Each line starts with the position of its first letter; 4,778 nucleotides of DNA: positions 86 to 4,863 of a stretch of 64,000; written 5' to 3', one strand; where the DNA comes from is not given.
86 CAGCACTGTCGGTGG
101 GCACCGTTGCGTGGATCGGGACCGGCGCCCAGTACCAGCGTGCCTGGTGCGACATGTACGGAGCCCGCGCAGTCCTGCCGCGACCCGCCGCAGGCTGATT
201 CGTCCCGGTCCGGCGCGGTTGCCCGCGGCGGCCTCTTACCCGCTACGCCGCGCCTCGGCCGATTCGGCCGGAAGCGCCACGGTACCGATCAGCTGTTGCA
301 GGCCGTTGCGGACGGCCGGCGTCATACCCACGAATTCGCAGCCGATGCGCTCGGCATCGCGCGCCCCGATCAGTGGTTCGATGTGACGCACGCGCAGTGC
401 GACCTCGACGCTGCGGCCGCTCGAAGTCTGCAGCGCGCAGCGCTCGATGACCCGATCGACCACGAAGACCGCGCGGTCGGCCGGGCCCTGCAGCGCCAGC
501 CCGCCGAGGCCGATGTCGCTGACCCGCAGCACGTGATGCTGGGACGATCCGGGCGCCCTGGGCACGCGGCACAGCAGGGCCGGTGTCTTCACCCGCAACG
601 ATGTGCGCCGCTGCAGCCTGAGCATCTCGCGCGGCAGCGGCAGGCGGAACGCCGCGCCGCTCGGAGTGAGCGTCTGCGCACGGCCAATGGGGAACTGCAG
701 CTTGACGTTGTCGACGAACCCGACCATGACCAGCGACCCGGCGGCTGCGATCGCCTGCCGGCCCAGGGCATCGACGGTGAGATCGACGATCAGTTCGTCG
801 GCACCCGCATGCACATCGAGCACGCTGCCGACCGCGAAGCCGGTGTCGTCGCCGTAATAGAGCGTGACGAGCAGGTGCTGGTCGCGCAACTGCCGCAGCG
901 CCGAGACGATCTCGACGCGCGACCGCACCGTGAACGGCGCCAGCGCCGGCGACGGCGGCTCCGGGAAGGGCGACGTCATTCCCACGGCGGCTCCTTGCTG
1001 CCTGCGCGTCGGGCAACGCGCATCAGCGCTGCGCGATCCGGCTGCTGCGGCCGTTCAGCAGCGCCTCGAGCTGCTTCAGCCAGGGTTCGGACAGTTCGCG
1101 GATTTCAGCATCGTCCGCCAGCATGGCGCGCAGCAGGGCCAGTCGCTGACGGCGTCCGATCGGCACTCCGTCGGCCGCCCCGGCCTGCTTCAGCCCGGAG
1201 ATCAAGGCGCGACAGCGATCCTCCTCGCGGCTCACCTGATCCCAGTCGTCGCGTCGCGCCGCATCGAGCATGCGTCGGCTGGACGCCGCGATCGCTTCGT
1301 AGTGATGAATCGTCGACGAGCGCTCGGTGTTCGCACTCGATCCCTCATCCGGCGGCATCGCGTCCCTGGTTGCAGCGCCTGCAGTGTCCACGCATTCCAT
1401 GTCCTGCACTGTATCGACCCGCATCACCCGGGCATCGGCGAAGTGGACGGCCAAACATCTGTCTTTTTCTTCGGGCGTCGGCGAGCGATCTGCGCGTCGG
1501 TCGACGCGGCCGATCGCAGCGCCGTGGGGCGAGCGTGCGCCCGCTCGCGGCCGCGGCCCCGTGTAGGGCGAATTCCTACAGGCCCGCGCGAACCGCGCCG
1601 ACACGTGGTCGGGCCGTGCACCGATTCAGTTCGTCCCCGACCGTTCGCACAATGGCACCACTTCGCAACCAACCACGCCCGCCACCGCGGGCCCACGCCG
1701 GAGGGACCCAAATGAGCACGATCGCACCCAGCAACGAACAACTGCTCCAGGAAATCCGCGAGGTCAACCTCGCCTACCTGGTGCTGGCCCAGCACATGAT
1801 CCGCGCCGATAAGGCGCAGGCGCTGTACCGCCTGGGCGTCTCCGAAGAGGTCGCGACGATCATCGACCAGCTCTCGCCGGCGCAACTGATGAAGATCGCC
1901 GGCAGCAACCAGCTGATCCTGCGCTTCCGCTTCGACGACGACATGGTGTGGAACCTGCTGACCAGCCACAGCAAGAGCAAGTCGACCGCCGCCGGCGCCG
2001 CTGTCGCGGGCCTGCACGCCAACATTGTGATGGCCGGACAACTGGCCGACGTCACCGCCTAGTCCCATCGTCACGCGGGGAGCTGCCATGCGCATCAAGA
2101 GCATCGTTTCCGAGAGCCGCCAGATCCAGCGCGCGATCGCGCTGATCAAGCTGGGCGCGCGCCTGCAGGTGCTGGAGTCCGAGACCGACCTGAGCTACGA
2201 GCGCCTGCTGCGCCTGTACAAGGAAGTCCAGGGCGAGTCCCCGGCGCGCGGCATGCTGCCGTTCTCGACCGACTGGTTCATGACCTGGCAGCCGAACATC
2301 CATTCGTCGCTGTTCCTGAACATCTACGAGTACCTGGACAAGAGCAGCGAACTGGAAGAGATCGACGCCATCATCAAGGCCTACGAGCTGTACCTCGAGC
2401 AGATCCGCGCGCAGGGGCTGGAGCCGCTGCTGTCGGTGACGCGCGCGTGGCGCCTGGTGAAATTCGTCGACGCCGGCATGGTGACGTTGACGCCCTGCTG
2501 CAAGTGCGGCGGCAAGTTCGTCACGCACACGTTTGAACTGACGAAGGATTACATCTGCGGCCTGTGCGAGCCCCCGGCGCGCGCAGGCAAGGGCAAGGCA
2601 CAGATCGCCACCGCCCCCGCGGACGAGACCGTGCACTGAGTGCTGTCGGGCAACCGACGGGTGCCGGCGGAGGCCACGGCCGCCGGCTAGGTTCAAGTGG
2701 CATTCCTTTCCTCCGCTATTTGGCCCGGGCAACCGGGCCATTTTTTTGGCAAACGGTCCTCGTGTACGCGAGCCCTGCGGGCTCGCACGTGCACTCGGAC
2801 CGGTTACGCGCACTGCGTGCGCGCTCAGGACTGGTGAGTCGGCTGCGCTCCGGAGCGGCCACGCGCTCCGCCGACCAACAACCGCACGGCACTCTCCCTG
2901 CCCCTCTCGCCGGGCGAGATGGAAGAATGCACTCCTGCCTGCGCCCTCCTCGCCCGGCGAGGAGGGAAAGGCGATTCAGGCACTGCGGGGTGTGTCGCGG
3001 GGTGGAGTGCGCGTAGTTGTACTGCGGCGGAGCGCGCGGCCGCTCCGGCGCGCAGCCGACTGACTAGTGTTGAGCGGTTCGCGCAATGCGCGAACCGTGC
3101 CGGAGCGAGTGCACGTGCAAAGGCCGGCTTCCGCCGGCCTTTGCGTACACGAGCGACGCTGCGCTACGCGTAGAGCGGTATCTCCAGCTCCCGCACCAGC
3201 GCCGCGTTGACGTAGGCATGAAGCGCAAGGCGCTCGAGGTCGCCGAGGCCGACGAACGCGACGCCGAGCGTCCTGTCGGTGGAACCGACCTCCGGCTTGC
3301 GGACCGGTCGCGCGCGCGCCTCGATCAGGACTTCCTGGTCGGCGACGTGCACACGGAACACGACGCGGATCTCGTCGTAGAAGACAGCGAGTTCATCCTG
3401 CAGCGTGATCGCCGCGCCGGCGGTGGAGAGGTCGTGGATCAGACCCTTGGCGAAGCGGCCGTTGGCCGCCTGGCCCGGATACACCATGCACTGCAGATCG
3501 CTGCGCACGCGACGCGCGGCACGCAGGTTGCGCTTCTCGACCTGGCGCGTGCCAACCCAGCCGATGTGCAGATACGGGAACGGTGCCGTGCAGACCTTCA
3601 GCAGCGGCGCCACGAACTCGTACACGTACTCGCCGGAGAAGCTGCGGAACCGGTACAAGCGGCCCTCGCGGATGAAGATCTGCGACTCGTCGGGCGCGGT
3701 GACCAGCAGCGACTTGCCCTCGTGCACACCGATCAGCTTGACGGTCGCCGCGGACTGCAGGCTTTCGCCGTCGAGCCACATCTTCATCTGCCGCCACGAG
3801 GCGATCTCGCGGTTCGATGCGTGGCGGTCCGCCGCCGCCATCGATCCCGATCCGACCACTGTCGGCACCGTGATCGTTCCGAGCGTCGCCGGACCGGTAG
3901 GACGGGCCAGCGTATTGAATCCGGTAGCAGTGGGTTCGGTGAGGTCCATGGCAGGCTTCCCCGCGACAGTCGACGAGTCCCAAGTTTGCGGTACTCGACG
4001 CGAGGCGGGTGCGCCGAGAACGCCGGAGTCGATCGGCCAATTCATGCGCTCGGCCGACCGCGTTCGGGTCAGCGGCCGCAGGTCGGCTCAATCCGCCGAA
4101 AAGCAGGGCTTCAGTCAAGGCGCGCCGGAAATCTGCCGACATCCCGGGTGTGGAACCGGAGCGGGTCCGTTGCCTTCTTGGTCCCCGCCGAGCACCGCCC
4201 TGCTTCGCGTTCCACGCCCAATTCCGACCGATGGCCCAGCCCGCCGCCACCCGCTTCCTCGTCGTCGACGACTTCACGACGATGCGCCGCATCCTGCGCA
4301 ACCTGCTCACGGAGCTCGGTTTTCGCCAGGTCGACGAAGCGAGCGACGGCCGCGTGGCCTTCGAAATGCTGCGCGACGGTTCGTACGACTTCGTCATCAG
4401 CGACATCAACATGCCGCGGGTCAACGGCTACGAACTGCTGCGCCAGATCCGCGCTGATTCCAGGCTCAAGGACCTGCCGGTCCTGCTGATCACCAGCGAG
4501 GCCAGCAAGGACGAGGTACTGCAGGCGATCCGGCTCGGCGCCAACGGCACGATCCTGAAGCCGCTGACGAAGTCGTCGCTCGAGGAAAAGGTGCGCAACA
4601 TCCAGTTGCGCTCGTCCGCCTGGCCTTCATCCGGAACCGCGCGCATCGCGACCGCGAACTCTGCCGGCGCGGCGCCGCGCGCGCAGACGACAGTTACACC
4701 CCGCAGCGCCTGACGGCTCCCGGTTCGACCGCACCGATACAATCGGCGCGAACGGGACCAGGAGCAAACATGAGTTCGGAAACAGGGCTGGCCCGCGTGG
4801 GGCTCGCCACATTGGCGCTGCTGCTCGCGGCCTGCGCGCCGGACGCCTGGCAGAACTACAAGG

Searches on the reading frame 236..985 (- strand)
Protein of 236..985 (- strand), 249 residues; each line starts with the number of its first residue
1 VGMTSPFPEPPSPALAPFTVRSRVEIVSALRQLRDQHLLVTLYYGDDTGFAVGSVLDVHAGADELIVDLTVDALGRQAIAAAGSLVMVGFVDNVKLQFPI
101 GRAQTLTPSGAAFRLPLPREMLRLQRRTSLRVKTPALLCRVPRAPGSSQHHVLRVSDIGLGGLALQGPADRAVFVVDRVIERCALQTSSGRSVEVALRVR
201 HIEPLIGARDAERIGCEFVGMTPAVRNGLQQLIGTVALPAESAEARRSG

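Call 61: search_protein_families(library=pfam, proteins=[window:236-985:-], max_evalue=0.001)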
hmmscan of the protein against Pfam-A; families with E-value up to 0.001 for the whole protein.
window:236-985:- (249 aa): 2 families
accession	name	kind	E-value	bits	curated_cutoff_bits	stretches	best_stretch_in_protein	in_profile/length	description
PF07317.18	PilZN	-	1.1e-17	64.3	23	1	18-123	1-107/107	Flagellar regulator YcgR, PilZN domain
PF07238.19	PilZ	-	2.1e-06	28.5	22.5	1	125-233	1-100/102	PilZ domain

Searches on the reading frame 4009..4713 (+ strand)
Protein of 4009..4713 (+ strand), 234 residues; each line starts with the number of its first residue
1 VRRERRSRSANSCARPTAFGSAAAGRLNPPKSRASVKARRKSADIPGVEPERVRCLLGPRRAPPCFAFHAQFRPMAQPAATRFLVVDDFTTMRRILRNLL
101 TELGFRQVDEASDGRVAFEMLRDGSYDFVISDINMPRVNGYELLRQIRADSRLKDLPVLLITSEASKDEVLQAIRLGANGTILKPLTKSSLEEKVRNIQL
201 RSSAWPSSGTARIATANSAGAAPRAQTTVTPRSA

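Call 61: search_protein_families(library=pfam, proteins=[window:4009-4713:+], max_evalue=0.001)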
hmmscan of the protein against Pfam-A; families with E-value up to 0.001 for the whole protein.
window:4009-4713:+ (234 aa): 1 family
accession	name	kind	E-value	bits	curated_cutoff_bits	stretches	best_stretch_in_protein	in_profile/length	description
PF00072.30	Response_reg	-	2.4e-29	102.2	30.2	1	84-196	2-111/111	Response regulator receiver domain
